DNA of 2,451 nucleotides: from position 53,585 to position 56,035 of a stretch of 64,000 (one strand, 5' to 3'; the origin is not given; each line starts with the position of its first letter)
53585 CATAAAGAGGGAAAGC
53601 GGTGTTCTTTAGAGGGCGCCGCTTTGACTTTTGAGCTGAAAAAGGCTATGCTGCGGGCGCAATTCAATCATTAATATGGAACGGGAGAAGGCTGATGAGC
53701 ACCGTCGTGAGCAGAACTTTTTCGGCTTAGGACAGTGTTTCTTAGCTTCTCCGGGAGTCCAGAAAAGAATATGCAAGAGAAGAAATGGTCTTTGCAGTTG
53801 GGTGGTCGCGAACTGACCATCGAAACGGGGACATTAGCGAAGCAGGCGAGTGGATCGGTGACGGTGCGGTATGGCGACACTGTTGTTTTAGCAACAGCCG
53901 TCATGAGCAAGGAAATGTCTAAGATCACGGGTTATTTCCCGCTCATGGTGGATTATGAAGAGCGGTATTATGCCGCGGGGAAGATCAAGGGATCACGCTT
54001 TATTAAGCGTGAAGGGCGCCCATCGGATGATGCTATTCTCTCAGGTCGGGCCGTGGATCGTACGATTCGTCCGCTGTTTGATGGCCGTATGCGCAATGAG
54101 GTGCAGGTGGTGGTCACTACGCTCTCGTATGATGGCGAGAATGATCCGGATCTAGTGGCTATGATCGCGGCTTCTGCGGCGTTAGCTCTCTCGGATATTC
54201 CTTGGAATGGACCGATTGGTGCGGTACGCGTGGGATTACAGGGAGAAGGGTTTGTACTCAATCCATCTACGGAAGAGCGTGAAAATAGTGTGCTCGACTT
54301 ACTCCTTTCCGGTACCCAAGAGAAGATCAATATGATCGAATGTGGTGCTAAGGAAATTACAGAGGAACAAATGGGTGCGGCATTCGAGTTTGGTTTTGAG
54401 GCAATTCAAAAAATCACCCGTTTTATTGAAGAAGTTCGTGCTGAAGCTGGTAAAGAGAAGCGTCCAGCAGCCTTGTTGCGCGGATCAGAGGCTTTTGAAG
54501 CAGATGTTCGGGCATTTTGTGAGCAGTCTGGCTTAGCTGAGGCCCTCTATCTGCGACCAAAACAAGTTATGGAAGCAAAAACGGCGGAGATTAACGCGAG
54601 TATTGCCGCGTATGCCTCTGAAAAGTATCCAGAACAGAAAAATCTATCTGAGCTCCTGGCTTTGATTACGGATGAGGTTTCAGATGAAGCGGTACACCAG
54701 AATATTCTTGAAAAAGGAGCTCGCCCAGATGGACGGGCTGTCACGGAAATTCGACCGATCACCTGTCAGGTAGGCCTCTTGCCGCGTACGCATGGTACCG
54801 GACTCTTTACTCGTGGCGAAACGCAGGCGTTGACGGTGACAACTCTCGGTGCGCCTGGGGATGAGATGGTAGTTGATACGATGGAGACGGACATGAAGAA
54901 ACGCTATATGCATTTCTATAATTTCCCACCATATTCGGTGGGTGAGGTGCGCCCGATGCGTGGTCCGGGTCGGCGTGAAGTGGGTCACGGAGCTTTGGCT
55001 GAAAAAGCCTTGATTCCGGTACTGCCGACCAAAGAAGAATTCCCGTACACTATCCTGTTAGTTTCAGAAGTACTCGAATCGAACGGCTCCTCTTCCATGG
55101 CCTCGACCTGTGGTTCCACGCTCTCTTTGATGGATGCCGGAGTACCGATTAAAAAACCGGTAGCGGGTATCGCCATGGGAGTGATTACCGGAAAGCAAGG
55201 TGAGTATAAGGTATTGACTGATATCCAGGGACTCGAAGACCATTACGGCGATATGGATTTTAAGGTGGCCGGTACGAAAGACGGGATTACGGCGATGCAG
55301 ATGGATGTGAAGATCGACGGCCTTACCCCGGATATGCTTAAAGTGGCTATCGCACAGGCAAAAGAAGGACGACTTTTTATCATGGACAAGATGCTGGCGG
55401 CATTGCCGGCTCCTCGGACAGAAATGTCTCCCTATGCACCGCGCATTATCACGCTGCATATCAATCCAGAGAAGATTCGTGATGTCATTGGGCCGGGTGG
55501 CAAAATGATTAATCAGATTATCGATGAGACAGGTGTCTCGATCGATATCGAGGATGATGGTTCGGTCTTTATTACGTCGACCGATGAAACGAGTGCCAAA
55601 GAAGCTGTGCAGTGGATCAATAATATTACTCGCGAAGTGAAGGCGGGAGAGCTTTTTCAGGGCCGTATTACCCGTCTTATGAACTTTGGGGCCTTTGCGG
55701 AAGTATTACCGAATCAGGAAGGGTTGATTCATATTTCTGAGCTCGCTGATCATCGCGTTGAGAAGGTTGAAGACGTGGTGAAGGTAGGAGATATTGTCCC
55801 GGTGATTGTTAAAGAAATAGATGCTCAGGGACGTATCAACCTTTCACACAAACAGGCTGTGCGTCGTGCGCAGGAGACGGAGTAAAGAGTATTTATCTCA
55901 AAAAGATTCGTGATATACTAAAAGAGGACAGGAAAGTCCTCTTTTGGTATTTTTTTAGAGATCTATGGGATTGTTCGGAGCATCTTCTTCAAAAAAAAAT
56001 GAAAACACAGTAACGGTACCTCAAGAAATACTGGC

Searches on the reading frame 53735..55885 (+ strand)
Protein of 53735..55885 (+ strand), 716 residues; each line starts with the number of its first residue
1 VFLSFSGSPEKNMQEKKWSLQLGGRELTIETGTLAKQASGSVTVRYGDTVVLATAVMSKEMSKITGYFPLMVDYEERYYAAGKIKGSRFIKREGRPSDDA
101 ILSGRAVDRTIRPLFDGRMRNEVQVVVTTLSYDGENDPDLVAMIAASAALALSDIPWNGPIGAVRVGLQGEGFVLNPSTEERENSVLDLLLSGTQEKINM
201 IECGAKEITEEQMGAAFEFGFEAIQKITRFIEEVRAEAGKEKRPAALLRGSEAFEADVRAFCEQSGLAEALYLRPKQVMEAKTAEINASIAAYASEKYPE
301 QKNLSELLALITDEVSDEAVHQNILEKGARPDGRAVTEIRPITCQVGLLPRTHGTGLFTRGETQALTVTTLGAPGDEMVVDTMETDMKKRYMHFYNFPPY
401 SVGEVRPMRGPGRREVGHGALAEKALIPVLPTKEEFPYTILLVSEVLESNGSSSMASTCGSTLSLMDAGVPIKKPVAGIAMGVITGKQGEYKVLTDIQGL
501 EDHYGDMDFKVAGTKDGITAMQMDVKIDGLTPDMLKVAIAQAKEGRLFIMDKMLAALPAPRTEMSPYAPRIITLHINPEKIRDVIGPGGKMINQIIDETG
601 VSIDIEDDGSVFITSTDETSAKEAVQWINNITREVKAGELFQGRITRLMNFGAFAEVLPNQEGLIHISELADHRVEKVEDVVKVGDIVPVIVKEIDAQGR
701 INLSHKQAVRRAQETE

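Call 49: search_protein_families(library=pfam, proteins=[window:53735-55885:+])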
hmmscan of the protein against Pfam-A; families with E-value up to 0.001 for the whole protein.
window:53735-55885:+ (716 aa): 6 families
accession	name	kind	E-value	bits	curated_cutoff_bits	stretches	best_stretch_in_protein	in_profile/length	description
PF01138.27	RNase_PH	-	5e-56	189.1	25.5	2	24-156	2-130/130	3' exoribonuclease family, domain 1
PF03725.20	RNase_PH_C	-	7.7e-22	77.5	20.8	2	159-223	1-67/67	3' exoribonuclease family, domain 2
PF00575.29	S1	-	3.1e-18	66.3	22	1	635-706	2-74/74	S1 RNA binding domain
PF00013.35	KH_1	-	1.1e-11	44.7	21.5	1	572-629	2-65/66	KH domain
PF22675.2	KH-I_KHDC4-BBP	-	5.3e-06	26.6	30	1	582-624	9-51/76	KHDC4/BBP-like, KH-domain type I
PF03726.19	PNPase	-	1.6e-05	25.7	24.6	1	255-334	3-80/81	Polyribonucleotide nucleotidyltransferase, RNA binding domain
